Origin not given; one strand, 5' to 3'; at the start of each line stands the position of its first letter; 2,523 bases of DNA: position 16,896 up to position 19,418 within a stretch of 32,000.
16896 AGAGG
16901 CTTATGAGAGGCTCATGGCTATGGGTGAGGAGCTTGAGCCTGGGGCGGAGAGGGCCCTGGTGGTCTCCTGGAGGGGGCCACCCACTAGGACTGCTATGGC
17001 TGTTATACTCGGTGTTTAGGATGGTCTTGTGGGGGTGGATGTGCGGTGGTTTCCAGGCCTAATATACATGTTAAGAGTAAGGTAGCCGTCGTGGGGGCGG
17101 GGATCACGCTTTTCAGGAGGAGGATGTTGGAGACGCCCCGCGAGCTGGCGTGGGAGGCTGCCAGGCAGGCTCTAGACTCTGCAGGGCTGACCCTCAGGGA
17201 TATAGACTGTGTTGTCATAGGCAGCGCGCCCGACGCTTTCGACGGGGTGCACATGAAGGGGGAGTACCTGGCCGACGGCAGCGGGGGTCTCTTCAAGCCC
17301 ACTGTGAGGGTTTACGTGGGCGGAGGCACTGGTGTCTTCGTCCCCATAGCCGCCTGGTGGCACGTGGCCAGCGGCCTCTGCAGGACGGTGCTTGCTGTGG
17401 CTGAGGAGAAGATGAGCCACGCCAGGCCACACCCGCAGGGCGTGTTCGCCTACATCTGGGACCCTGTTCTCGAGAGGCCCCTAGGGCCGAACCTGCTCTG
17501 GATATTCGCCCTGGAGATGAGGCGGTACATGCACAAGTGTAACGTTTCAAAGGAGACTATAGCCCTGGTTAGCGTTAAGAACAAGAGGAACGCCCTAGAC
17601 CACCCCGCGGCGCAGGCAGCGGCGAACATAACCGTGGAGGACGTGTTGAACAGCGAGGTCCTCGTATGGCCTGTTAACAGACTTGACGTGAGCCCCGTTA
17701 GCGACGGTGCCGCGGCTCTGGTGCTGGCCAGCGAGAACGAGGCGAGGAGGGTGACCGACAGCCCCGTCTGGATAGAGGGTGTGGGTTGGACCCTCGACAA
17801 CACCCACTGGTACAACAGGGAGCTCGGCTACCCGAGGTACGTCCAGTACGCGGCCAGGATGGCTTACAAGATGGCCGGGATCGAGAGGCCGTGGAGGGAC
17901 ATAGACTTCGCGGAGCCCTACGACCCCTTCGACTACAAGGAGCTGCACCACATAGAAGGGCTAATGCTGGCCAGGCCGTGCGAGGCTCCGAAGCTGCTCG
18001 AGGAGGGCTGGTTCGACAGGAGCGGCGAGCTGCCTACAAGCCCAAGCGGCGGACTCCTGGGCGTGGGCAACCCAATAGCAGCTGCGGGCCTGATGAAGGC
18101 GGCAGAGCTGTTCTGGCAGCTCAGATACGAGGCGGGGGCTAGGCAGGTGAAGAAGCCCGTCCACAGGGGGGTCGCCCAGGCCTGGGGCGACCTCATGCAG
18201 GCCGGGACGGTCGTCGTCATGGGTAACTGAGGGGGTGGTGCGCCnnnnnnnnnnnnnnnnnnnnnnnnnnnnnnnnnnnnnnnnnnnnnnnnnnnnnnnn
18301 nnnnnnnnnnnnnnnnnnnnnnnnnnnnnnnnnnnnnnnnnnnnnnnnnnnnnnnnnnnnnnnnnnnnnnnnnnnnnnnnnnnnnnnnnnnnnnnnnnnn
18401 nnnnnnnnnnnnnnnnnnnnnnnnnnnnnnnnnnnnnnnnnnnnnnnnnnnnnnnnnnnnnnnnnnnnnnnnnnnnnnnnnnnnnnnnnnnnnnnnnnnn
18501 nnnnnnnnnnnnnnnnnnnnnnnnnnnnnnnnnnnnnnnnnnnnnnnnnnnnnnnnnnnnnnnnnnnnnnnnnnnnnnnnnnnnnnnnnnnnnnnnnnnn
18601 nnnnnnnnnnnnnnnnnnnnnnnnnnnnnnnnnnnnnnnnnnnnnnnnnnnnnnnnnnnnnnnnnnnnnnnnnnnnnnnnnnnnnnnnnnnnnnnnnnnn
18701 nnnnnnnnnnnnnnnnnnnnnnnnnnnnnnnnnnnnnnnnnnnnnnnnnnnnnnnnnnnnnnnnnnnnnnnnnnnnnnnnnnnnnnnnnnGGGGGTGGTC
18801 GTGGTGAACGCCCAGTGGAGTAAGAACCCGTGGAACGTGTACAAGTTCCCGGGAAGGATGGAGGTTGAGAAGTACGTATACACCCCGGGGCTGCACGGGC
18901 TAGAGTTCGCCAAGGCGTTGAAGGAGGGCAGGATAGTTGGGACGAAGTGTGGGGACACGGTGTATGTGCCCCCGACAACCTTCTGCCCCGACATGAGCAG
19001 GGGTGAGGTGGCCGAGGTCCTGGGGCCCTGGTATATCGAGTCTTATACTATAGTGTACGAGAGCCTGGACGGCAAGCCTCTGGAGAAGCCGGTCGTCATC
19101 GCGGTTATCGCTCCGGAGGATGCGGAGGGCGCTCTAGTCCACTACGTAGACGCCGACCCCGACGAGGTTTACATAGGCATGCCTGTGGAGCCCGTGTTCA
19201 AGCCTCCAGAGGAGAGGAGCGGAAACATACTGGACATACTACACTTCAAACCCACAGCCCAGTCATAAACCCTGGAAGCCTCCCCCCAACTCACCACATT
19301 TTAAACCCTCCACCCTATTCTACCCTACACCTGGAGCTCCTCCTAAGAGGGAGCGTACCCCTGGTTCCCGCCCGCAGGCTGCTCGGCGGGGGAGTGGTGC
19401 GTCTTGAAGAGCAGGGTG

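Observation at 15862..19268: Four-gene operon: two thiolase-fold paralogs that appear catalytically repurposed, plus two DUF35 paralogs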

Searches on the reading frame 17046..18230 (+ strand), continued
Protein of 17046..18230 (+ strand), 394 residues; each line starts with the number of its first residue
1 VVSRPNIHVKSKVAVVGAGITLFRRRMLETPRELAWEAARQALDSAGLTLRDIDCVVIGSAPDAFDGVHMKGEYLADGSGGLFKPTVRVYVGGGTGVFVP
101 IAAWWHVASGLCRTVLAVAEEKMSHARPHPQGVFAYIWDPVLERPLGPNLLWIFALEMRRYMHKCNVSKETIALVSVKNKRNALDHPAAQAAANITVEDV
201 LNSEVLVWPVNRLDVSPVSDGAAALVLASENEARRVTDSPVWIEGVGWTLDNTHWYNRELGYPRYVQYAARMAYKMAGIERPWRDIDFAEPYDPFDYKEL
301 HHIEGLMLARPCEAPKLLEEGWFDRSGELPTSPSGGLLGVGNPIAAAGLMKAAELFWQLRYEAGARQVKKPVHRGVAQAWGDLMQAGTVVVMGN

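Call 91: search_solved_structures(query=L083:12149-13291:+, max_evalue=1e-40)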
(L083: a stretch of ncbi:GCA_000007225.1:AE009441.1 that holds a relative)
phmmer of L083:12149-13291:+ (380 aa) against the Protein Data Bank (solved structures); distinct sequences matched with E-value up to 1e-40: 53.
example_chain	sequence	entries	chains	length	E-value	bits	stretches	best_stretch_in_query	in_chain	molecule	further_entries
9w60_A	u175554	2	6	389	1.1e-80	274.7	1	4-373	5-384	Butyryl CoA dehydrogenase apo protein | Butyryl CoA Dehydrogenase with FAD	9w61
5ol2_C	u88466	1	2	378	2e-77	264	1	2-373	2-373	Acyl-CoA dehydrogenase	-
1jqi_A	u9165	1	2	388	4.1e-76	259.7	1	4-372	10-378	short chain acyl-CoA dehydrogenase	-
2vig_A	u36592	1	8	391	7.3e-74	252.3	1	4-372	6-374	SHORT-CHAIN SPECIFIC ACYL-COA DEHYDROGENASE,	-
7y0a_A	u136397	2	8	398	1.1e-73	251.7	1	4-372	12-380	Short-chain specific acyl-CoA dehydrogenase, mitochondrial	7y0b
8sgs_A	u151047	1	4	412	1.2e-73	251.5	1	4-372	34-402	Short-chain specific acyl-CoA dehydrogenase, mitochondrial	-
4l1f_A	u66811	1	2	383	2.6e-72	247.2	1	4-374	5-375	Acyl-CoA dehydrogenase domain protein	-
5lnx_A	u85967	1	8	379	3.1e-69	237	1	4-376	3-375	Acyl-CoA dehydrogenase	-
1ukw_A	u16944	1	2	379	1.3e-68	235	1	4-374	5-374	acyl-CoA dehydrogenase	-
3pfd_A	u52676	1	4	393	1.3e-67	231.7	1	4-374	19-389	Acyl-CoA dehydrogenase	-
8i4p_A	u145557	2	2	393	7.6e-65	222.6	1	5-374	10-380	Acyl-CoA dehydrogenase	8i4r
7w0j_A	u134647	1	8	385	8.4e-65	222.5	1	5-374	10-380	Acyl-CoA dehydrogenase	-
3nf4_A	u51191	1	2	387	1.9e-63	218.1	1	11-374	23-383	acyl-CoA dehydrogenase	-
2dvl_A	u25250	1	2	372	2.3e-63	217.7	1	4-374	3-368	Acyl-CoA dehydrogenase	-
4o5m_A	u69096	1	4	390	1.4e-62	215.2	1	5-373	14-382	Isovaleryl-CoA dehydrogenase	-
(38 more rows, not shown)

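Call 92: search_solved_structures(query=L083:5359-7239:+, max_evalue=1e-60)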
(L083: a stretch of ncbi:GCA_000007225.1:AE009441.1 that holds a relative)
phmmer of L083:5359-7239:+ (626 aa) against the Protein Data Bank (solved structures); distinct sequences matched with E-value up to 1e-60: 21.
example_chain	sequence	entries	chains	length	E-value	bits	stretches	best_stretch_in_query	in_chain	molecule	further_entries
8rpk_A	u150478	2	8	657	1.1e-119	403.9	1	3-614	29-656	Acetate--CoA ligase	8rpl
2p2q_A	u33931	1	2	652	1.1e-101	344.6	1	36-622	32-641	Acetyl-coenzyme A synthetase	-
2p2b_A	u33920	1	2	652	4.7e-101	342.5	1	36-622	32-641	Acetyl-coenzyme A synthetase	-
2p2f_A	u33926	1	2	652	4.7e-101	342.4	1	36-622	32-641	Acetyl-coenzyme A synthetase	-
5jrh_A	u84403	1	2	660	4.9e-101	342.4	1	36-622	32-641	Acetyl-coenzyme A synthetase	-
2p20_A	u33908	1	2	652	6.5e-101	342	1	36-622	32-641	Acetyl-coenzyme A synthetase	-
2p2m_A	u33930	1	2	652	1.3e-100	341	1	36-622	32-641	Acetyl-coenzyme A synthetase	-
2p2j_A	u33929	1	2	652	3.2e-100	339.7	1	36-622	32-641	Acetyl-coenzyme A synthetase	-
1pg3_A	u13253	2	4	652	4.6e-100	339.2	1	36-622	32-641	acetyl-CoA synthetase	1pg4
11km_A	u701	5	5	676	8.8e-98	331.6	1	35-625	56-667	Acetyl-coenzyme A synthetase | Probable acetyl-coenzyme A synthetase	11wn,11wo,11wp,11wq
7kq6_A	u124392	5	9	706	1.6e-95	324.2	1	32-622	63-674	Acetyl-coenzyme A synthetase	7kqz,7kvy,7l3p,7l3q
7kcp_A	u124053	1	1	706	1.7e-95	324.1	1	32-622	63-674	Acetyl-coenzyme A synthetase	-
7kdn_A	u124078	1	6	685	2e-92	313.9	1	10-622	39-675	Acetyl-coenzyme A synthetase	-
7mmz_A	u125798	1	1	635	5.4e-91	309.2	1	34-624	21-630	Acetyl-coenzyme A synthetase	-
5ifi_A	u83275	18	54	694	2.3e-89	303.8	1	39-624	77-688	Acetyl-coenzyme A synthetase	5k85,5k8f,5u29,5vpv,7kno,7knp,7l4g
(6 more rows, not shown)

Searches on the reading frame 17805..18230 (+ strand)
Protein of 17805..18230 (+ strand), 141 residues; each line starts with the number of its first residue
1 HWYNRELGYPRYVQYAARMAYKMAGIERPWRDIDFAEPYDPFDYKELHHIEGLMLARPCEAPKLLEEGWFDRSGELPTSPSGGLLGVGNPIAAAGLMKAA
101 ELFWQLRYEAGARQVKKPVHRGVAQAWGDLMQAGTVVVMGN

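Call 47: search_solved_structures(query=window:17805-18230:+, max_evalue=0.01, show_alignments=5)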
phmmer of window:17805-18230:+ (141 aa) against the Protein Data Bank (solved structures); distinct sequences matched with E-value up to 0.01: 16.
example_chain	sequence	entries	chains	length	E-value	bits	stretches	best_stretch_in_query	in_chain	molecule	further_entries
4yzo_A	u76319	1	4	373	4.2e-16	62.3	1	14-140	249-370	Putative acyl-CoA acyltransferase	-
6hsj_A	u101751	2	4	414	3.3e-15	59.4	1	8-116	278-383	SCP2-thiolase (type-1)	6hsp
6hrv_A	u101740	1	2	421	3.5e-15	59.4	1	8-116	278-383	SCP2-thiolase (type-1)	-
7yvy_A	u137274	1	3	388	7.6e-12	48.5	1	14-112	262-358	Acetyl-CoA acetyltransferase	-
9skm_I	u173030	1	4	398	2.3e-10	43.7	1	16-140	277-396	2,4-diacetylphloroglucinol biosynthesis protein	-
9skh_I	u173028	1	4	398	2.4e-10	43.7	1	16-140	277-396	2,4-diacetylphloroglucinol biosynthesis protein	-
4bia_A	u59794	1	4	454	2.9e-10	43.4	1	15-122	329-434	3-KETOACYL-COA THIOLASE, PUTATIVE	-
6esq_A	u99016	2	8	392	4.9e-10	42.6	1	14-125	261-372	acetoacetyl-CoA thiolase | Acetyl-CoA acetyltransferase thiolase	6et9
4bi9_A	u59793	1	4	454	5.6e-10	42.5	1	15-122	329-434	3-KETOACYL-COA THIOLASE, PUTATIVE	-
3zbl_A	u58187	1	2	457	6.5e-10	42.2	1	15-124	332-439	3-KETOACYL-COA THIOLASE-LIKE PROTEIN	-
3zbk_A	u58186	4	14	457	6.6e-10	42.2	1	15-124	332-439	3-KETOACYL-COA THIOLASE-LIKE PROTEIN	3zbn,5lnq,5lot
3zbg_A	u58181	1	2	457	6.6e-10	42.2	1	15-124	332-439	3-KETOACYL-COA THIOLASE-LIKE PROTEIN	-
7pxp_C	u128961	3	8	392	3.8e-09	39.7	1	18-117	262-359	Benzoylsuccinyl-CoA thiolase subunit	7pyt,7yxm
5m3k_C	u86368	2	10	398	5.4e-09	39.2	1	16-141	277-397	2,4-diacetylphloroglucinol biosynthesis protein PhlC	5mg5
4u4e_A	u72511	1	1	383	0.00016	24.8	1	16-137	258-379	Thiolase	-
9myr_A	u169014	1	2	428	0.0011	22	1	16-140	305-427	Nonspecific lipid-transfer protein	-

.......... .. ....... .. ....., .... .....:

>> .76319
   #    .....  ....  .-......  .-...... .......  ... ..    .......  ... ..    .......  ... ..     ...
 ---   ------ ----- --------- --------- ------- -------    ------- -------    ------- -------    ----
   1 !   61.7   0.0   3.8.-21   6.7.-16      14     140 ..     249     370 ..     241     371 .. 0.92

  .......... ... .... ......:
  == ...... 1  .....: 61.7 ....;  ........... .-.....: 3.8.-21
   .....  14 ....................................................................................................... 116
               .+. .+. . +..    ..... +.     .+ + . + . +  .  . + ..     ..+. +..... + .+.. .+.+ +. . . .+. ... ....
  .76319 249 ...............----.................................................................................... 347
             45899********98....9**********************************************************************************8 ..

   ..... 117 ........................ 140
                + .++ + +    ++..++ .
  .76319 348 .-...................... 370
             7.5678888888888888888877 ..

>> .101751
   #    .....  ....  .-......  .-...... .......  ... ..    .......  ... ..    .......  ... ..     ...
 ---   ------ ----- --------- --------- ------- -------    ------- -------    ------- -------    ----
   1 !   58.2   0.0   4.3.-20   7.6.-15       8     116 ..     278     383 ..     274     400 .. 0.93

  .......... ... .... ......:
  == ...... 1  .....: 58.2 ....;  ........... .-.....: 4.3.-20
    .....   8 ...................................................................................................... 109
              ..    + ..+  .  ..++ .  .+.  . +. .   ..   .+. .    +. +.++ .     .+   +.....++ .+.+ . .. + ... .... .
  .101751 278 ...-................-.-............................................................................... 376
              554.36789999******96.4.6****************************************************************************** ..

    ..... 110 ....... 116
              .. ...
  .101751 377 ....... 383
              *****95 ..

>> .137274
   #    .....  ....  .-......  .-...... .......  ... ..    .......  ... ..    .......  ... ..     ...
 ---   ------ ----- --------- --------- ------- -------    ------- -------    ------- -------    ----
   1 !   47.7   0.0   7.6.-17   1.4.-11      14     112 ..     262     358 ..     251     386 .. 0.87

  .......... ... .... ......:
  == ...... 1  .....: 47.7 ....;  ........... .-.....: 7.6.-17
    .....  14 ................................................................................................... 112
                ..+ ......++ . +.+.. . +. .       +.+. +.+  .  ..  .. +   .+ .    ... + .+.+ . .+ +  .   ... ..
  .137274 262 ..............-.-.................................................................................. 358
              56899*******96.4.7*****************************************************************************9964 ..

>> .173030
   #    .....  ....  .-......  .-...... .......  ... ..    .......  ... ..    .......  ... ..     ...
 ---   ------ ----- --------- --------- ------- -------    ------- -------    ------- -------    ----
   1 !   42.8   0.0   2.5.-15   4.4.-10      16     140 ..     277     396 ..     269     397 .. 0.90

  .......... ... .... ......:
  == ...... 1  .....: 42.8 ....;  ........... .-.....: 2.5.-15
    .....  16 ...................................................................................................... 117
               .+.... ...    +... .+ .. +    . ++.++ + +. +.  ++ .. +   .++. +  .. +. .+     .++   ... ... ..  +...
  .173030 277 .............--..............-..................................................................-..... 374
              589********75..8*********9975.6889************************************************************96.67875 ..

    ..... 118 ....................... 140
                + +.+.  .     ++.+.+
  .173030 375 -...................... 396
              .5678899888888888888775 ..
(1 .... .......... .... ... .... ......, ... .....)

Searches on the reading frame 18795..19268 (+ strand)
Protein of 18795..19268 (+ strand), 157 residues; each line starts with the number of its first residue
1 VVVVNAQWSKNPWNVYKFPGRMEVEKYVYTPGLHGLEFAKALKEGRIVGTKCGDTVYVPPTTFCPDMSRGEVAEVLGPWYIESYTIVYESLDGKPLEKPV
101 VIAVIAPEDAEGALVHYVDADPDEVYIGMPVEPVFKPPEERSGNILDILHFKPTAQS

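Call 3: search_protein_families(library=pfam, proteins=[window:18795-19268:+], max_evalue=0.01)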
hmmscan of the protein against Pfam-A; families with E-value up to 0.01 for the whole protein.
window:18795-19268:+ (157 aa): 2 families
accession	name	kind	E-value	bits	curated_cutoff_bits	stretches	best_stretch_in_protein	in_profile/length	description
PF01796.24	OB_ChsH2_C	-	9.5e-10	38.7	27.1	1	81-136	10-65/65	ChsH2, C-terminal OB-fold domain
PF12172.15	zf-ChsH2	-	5.6e-08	32.9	23.2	1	40-70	2-34/37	ChsH2, rubredoxin-like zinc ribbon domain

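Call 4: search_protein_families(library=ncbifam, proteins=[window:18795-19268:+], max_evalue=0.01)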
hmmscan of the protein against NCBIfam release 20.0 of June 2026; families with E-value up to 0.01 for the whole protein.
window:18795-19268:+ (157 aa): 0 families

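Call 33: search_solved_structures(query=window:18795-19268:+, max_evalue=1, show_alignments=3)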
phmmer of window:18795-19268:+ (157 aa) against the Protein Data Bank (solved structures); distinct sequences matched with E-value up to 1: 4.
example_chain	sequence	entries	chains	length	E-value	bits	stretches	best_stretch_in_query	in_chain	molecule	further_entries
3irb_A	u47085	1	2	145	5.4e-14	55.4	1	14-120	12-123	uncharacterized protein from DUF35 family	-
6esq_E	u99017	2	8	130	2.7e-09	40.2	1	46-140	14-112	Pfam DUF35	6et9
6ok1_B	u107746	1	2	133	0.00038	23.4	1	40-132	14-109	ChsH2(DUF35)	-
9myr_B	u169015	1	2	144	0.079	15.9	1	44-149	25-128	Acyl dehydratase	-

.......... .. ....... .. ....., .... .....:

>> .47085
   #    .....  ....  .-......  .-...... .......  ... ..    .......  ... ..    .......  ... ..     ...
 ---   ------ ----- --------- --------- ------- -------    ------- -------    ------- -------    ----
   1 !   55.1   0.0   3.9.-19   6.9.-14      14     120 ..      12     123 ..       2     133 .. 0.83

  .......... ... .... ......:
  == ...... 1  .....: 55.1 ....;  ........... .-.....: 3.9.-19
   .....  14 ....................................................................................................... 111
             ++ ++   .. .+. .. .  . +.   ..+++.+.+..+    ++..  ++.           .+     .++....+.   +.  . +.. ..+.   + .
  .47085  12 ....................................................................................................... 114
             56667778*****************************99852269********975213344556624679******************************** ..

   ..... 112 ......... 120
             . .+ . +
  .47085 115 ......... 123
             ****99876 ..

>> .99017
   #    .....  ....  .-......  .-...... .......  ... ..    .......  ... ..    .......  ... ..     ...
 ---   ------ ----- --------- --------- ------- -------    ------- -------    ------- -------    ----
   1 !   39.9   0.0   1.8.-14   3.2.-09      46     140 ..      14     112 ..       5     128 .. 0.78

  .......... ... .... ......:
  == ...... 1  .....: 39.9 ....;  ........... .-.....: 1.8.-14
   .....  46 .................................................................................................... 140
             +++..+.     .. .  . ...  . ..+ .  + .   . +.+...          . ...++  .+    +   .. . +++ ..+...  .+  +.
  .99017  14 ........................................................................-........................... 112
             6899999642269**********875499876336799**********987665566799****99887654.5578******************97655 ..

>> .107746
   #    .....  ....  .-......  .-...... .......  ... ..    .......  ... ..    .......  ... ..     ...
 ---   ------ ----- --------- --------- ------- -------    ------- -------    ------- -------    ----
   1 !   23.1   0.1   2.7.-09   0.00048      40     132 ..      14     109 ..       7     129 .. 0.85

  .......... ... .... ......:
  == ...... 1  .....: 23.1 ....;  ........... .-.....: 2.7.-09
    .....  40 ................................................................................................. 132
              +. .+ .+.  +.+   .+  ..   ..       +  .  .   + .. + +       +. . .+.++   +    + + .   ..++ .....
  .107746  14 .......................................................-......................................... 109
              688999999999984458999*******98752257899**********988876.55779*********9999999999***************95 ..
